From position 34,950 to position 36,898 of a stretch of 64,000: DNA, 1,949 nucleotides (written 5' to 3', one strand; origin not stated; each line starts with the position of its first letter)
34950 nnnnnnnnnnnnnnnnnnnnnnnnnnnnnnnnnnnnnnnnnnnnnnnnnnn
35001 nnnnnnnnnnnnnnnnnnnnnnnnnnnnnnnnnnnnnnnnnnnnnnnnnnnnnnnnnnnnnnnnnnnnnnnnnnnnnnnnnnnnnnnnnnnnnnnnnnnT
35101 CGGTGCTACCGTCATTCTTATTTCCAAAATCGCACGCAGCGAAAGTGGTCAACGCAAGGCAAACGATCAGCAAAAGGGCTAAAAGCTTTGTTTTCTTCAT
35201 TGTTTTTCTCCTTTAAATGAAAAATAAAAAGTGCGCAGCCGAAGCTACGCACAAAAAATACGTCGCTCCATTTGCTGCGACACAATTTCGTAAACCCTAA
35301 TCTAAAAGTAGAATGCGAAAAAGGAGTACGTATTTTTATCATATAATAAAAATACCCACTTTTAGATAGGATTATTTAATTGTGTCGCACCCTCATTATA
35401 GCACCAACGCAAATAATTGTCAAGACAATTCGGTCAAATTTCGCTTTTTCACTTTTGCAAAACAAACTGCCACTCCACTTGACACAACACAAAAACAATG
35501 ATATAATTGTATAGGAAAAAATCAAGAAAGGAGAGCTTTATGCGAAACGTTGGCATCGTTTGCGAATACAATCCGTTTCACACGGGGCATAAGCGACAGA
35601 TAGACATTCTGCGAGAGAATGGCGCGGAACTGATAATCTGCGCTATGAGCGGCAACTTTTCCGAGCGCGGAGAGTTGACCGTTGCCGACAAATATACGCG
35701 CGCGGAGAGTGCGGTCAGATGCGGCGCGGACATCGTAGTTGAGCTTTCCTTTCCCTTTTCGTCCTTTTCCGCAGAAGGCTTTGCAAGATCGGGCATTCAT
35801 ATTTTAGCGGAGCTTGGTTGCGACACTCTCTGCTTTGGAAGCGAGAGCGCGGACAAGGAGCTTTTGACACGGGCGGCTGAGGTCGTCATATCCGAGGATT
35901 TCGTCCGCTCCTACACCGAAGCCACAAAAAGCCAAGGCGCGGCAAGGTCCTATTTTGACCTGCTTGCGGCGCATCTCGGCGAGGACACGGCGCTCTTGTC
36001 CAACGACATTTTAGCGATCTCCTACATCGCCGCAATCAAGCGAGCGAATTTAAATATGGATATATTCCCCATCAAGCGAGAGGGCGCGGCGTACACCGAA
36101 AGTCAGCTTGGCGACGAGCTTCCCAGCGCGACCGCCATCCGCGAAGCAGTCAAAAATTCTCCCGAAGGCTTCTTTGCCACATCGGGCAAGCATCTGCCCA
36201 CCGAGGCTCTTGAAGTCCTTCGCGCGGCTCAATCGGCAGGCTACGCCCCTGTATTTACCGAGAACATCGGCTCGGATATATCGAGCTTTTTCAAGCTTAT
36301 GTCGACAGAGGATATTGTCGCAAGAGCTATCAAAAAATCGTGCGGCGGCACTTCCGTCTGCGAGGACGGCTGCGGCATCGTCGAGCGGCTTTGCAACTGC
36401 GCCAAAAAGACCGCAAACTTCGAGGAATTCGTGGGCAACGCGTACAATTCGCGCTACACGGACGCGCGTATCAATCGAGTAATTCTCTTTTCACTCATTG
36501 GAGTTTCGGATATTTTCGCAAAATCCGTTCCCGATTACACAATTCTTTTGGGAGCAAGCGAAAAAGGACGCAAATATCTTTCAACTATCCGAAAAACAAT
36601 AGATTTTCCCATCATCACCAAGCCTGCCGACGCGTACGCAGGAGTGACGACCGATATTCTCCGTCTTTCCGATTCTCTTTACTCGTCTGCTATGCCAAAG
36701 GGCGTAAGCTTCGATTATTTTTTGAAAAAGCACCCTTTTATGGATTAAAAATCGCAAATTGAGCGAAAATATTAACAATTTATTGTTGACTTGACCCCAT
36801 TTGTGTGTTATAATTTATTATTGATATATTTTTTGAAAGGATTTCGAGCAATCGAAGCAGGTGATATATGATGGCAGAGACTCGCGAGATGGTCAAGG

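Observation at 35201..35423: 190-nt rod-shaped leader with anti-SD and terminator/antiterminator logic upstream of the LRR surface lipoprotein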

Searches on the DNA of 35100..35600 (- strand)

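Call 4: search_rna_families(source=window, start=35100, end=35600, threshold=evalue, max_evalue=10, show_alignments=3)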
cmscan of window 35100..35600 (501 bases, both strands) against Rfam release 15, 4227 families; matches with E-value up to 10: 6.
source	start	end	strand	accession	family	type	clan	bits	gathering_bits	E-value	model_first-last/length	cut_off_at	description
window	35276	35389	+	RF04225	MIR7502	Gene; miRNA;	-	23.8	71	2.2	1-143/143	no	MIR7502 microRNA precursor family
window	35198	35273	-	RF02980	freshwater-2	Cis-reg;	-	22.6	49.9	0.31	1-84/84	no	freshwater-2 RNA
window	35276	35389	-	RF04133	MIR2646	Gene; miRNA;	-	18.5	245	0.1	55-203/256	no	MIR2646 microRNA precursor family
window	35203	35353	+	RF03532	SQ2397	Cis-reg;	-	15.2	100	3.4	1-243/243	no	Cis-regulator of HTH transcription factor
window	35273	35390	-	RF04127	MIR8007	Gene; miRNA;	-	14.6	195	3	1-226/226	no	MIR8007 microRNA precursor family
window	35276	35389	+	RF04139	MIR841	Gene; miRNA;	-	12.8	200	7.7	45-168/212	no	MIR841 microRNA precursor family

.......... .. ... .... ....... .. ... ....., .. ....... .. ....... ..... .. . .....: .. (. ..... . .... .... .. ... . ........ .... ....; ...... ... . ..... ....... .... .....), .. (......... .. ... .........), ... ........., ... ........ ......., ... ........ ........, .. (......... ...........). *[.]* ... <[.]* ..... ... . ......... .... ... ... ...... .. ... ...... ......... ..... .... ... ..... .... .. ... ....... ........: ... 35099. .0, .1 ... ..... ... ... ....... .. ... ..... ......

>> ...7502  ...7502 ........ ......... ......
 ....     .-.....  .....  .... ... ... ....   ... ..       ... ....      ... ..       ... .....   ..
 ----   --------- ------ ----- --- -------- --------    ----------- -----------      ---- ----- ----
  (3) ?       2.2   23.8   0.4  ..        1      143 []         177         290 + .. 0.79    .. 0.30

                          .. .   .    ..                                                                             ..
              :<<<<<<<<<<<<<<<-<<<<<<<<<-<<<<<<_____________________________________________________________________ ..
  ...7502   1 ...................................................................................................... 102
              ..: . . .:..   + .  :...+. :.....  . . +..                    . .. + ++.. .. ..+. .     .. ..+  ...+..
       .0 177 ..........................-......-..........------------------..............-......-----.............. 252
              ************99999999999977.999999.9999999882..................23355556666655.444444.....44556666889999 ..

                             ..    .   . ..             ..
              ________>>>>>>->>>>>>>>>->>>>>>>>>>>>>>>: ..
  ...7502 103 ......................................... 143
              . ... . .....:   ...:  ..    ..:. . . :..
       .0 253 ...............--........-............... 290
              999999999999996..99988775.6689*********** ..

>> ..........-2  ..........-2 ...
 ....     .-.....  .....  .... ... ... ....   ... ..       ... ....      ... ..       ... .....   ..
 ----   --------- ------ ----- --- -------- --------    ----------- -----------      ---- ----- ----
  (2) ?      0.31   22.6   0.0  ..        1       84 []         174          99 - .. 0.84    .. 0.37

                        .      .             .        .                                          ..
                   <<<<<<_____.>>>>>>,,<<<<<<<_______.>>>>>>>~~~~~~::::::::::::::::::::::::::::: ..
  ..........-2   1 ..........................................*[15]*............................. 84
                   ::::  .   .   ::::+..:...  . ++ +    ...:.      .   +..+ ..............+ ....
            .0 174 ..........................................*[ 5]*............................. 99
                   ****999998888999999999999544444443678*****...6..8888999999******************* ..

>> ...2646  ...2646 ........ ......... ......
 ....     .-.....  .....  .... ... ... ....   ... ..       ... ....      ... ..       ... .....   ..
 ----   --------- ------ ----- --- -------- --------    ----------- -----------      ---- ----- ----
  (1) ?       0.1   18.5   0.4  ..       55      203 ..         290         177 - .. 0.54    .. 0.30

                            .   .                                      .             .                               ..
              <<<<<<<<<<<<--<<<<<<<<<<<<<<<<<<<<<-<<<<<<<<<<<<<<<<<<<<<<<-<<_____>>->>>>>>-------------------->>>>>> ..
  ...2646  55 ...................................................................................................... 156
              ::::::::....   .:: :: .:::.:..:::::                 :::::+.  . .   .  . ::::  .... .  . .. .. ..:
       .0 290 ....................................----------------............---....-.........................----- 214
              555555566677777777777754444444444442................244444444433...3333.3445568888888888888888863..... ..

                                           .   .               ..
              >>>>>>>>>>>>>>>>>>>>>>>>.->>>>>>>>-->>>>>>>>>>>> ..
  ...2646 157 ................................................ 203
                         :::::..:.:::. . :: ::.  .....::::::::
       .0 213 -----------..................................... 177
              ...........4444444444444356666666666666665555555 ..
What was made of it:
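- On Any Rfam 15 family (including T-box, PyrR site, c-di-GMP-I/II, freshwater-2): At E<=10 the best hit on the leader's transcribed strand was freshwater-2, at 22.6 bits against a gathering score of 49.9, and the match was mainly to the RBS (call 4).
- Closest known: Bacillus subtilis pyr operon attenuators. Different: There is no match to the PyrR binding-site model (no Rfam hit, call 4).
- Closest known: T-box leaders. Different: There is no T-box model hit (call 4).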

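Call 27: search_dna_similar(query=window:35195-35430:-, collection=plasmids, mode=distant, max_evalue=0.01)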
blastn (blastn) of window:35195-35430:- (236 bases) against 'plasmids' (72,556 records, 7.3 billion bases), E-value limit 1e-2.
No match.
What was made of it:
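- Tried and rejected: No hit (call 27).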

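Call 28: search_dna_similar(query=window:35195-35430:-, collection=phages, mode=distant, max_evalue=0.01)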
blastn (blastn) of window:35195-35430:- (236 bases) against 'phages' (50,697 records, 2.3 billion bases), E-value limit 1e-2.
Records with a match: 2; places in all: 2; records where one place covers at least 80% of the query: 0.
Best place of each record, by identity: 80-90% 1; 60-80% 1.
By first word of the organism name: Bacteriophage 2.
By host as written in the record: - 2.
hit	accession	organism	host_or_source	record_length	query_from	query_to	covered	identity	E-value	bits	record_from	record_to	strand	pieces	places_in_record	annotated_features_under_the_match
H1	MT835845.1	Bacteriophage sp.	human fecal samples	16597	27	213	79%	70.2%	2e-9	69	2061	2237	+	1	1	record has no annotation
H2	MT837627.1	Bacteriophage sp.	human fecal samples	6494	143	211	29%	83.1%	2e-7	62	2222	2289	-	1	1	record has no annotation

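Call 29: get_annotated_region(hit=H1, flank=4000)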
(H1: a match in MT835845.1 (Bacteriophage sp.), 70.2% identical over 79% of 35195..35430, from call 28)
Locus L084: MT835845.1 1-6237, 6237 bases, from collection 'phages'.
description: UNVERIFIED: Bacteriophage sp. clone scaffold_810 genomic sequence.
organism: Bacteriophage sp. (NCBI taxid 38018)
taxonomy: Viruses
host: -; source: human fecal samples; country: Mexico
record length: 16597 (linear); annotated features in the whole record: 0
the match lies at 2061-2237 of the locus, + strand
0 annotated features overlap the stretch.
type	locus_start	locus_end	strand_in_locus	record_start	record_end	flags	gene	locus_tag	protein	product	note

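Call 30: get_annotated_region(hit=H2, flank=4000)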
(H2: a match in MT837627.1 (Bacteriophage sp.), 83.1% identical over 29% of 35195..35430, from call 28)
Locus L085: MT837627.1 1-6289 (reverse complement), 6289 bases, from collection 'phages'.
description: UNVERIFIED: Bacteriophage sp. clone scaffold_5324 genomic sequence.
organism: Bacteriophage sp. (NCBI taxid 38018)
taxonomy: Viruses
host: -; source: human fecal samples; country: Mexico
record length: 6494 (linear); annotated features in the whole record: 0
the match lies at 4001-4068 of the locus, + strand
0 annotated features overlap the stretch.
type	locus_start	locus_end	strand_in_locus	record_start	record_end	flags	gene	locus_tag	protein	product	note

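Call 74: search_rna_families(sources=[L084, L085, L086, L088, L007, L040, L161, L194, L096, L100, L101, L190, L198, L114], threshold=gathering)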
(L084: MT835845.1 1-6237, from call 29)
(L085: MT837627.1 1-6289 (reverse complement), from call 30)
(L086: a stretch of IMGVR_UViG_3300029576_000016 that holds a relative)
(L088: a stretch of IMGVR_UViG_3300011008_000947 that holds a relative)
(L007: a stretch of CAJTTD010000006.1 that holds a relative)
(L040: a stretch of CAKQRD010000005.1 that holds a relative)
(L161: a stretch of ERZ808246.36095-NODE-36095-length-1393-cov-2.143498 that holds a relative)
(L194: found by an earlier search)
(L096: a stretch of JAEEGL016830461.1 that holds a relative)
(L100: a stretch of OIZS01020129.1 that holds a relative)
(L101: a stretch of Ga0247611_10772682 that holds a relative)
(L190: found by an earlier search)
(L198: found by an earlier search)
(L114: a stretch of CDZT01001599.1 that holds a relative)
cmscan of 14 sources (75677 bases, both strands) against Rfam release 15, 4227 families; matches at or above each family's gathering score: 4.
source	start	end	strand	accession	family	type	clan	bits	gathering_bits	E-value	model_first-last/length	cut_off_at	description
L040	6423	6494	-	RF00005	tRNA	Gene; tRNA;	CL00001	72.8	29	6.4e-14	1-71/71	no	tRNA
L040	6522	6594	-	RF00005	tRNA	Gene; tRNA;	CL00001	66.8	29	2.9e-12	1-71/71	no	tRNA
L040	6317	6387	-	RF00005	tRNA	Gene; tRNA;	CL00001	58.9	29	4.2e-10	1-71/71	no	tRNA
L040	6224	6307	-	RF00005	tRNA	Gene; tRNA;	CL00001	53.2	29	1.5e-08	1-71/71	no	tRNA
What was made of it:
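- On Any Rfam 15 family (including T-box, PyrR site, c-di-GMP-I/II, freshwater-2): Fourteen other members gave no hit at the leader (call 74).
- Closest known: Expression platforms of OFF riboswitches such as SAM-I. Different: No riboswitch model matches (calls 4, 74).
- No Rfam riboswitch model matches (calls 4, 74).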

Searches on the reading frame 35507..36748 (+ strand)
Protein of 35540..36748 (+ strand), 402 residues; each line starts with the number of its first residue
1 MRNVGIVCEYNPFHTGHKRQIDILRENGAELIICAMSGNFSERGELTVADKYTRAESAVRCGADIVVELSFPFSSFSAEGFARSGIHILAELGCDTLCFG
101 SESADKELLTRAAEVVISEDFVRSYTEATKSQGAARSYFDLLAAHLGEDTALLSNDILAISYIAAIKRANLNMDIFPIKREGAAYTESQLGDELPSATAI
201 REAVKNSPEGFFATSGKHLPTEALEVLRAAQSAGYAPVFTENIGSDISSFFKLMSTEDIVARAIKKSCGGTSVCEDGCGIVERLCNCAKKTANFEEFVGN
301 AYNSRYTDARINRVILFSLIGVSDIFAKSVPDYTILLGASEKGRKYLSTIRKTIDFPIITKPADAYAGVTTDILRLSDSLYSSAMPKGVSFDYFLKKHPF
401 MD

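Call 14: find_encoding_contigs(protein=window:35540-36748:+, flank=5000, max_places=10)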
Protein window:35540-36748:+ (402 aa): no gene with exactly this product is on record in the collection.

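Call 15: search_protein_families(library=pfam, proteins=[window:35540-36748:+])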
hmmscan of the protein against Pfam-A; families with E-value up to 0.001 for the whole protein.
window:35540-36748:+ (402 aa): 2 families
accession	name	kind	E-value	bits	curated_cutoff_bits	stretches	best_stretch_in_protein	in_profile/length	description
PF05636.17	HIGH_NTase1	-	9e-84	282.5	27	1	1-368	1-368/402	HIGH Nucleotidyl Transferase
PF01467.32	CTP_transf_like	-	4.9e-06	27.2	21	1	10-105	6-92/133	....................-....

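Call 16: find_homologous_proteins(query=window:35540-36748:+, max_evalue=1e-50)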
Query window:35540-36748:+ (402 aa): 628 proteins with E <= 1e-50 among 8000 candidates; the best 120 are listed.
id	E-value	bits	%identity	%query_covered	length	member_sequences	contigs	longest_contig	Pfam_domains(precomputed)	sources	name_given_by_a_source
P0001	3.3e-245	831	94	100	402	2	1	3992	PF01467.33,PF05636.18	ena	-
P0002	8.1e-230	781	86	100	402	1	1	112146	PF01467.33,PF05636.18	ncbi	-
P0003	3.1e-229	779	85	100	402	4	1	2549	PF01467.33,PF05636.18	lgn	-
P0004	5.1e-215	732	80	100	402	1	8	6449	PF01467.33,PF05636.18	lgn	-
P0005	6.3e-212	722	80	100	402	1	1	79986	PF05636.18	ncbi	-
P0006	7.4e-210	715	81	100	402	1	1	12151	PF01467.33,PF05636.18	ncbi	-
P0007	2.2e-206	704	77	100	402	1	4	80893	PF05636.18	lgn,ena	-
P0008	2.8e-206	703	77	100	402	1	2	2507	PF05636.18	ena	-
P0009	4.3e-206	703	76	100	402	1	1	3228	PF01467.33,PF05636.18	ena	-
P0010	6.8e-205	699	78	100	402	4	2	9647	PF05636.18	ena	-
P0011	5.8e-198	676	75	100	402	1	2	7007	PF01467.33,PF05636.18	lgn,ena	-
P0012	3.0e-197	673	76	100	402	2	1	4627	PF05636.18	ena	-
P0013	2.3e-196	671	75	100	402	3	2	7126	PF01467.33,PF05636.18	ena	-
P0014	2.7e-195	667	74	100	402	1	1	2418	PF05636.18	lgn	-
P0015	7.2e-195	666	75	100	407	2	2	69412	PF05636.18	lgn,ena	-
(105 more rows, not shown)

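Call 17: find_encoding_contigs(protein=P0001, flank=4000, max_places=3)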
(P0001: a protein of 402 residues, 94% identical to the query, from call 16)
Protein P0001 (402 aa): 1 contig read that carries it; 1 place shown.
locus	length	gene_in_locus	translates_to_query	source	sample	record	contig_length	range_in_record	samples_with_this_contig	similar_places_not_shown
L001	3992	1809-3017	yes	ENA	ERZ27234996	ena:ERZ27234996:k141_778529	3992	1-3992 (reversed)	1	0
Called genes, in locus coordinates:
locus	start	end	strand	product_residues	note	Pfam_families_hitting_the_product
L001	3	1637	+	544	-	?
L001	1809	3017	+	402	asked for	PF01467:CTP_transf_like (weak), PF05636:HIGH_NTase1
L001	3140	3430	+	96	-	-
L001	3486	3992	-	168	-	?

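Call 18: find_encoding_contigs(protein=P0002, flank=4000, max_places=3)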
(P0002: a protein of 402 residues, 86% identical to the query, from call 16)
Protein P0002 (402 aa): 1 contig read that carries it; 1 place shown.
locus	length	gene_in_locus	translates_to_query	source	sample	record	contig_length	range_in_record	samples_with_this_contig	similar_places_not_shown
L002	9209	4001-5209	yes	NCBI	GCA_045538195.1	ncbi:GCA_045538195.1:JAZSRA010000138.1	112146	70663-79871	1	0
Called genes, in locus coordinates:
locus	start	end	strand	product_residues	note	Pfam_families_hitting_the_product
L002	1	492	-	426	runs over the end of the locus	PF00675:Peptidase_M16, PF05193:Peptidase_M16_C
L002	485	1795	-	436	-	PF05193:Peptidase_M16_C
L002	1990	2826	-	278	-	PF10609:ParA, PF13614:AAA_31 (weak), PF01656:CbiA, PF02374:ArsA_ATPase (faint)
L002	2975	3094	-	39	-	PF01783:Ribosomal_L32p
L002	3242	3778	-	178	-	PF02620:YceD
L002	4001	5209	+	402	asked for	PF01467:CTP_transf_like (weak), PF05636:HIGH_NTase1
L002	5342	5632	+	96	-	-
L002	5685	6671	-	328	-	PF00710:Asparaginase, PF17763:Asparaginase_C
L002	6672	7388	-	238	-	PF00106:adh_short, PF08659:KR, PF13561:adh_short_C2, PF23441:SDR (weak)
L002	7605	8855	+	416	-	PF06134:RhaA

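Call 19: find_encoding_contigs(protein=P0005, flank=4000, max_places=3)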
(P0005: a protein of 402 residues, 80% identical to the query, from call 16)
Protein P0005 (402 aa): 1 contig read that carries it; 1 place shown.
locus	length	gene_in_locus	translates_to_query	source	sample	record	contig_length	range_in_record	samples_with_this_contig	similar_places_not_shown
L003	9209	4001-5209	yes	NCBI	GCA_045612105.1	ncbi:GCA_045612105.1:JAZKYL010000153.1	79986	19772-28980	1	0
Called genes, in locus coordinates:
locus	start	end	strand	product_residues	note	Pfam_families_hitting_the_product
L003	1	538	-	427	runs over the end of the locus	PF00675:Peptidase_M16, PF05193:Peptidase_M16_C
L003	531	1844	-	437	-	PF05193:Peptidase_M16_C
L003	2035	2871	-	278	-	PF10609:ParA, PF13614:AAA_31 (faint), PF01656:CbiA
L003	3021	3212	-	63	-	PF01783:Ribosomal_L32p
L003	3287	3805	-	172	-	PF02620:YceD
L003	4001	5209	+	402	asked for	PF05636:HIGH_NTase1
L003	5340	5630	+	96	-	-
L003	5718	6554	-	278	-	PF00149:Metallophos, PF12850:Metallophos_2 (weak)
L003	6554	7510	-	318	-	PF08378:NERD, PF01396:Zn_ribbon_Top1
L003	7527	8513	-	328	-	PF00710:Asparaginase, PF17763:Asparaginase_C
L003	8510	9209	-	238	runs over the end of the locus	PF00106:adh_short, PF08659:KR, PF13561:adh_short_C2, PF23441:SDR (faint)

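Call 75: list_cluster_members(proteins=[P0001, P0002, P0005, P0007])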
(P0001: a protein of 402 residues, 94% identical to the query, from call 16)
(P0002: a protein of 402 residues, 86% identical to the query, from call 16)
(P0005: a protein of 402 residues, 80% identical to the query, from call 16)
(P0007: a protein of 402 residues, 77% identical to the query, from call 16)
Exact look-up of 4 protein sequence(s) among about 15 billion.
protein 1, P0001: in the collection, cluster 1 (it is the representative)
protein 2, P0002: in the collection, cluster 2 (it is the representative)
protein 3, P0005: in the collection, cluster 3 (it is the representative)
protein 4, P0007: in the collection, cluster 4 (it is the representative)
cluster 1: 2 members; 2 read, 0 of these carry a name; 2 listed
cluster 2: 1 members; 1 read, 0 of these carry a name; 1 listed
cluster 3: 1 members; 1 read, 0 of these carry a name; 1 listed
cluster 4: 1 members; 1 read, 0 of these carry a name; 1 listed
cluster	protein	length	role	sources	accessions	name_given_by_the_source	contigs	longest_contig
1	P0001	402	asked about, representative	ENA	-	-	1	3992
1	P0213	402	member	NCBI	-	-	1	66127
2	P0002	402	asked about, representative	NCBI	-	-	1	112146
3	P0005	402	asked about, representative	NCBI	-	-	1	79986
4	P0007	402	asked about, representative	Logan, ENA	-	-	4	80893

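Call 76: find_encoding_contigs(protein=P0213, flank=5000, max_places=3)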
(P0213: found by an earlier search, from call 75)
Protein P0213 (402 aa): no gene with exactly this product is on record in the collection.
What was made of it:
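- Tried and rejected: Cluster look-ups returned none, and P0213 was not retrievable (calls 75, 76).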

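Call 84: search_protein_families(library=pfam, alignment_id=A4, max_evalue=0.0001)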
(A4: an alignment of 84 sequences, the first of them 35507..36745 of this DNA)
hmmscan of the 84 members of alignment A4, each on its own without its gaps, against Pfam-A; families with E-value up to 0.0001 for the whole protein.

A. member 1, window:35507-36745:+ (413 aa): 2 families
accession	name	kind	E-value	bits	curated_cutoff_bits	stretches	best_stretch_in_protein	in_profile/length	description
PF05636.17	HIGH_NTase1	-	1e-83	282.4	27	1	12-379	1-368/402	HIGH Nucleotidyl Transferase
PF01467.32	CTP_transf_like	-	5.2e-06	27.1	21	1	21-116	6-92/133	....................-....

B. families by the number of members that match (of 84 scanned): 87 families (the first 25 are shown)
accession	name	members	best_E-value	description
PF25137.1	ADH_Fe_C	2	7.3e-65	Fe-containing alcohol dehydrogenase family, C-terminal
PF13603.12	tRNA-synt_1_2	2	3e-63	Leucyl-tRNA synthetase, editing domain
PF00465.25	Fe-ADH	2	4e-48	Iron-containing alcohol dehydrogenase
PF03432.20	Relaxase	2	2.5e-35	MobA/VirD2-like, nuclease domain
PF00239.26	Resolvase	2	1.1e-31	Resolvase, N terminal domain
PF00133.28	tRNA-synt_1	2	2e-30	tRNA synthetases class I (I, L, M and V)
PF00702.32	Hydrolase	2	2.5e-26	haloacid dehalogenase-like hydrolase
PF09334.17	tRNA-synt_1g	2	2.6e-24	tRNA synthetases class I (M)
PF07508.19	Recombinase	2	2.1e-20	Recombinase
PF01381.28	HTH_3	2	4.3e-17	Helix-turn-helix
PF13408.12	Zn_ribbon_recom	2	4.4e-13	Recombinase zinc beta ribbon domain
PF13685.12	Fe-ADH_2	2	2.4e-12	Iron-containing alcohol dehydrogenase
PF13560.12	HTH_31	2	3.8e-10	Helix-turn-helix domain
PF12844.13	HTH_19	2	2.1e-09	Helix-turn-helix domain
PF01797.21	Y1_Tnp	2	5.2e-05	Transposase IS200 like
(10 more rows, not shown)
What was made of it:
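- Some members sit near relaxase, recombinase or IS200 genes (call 84).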
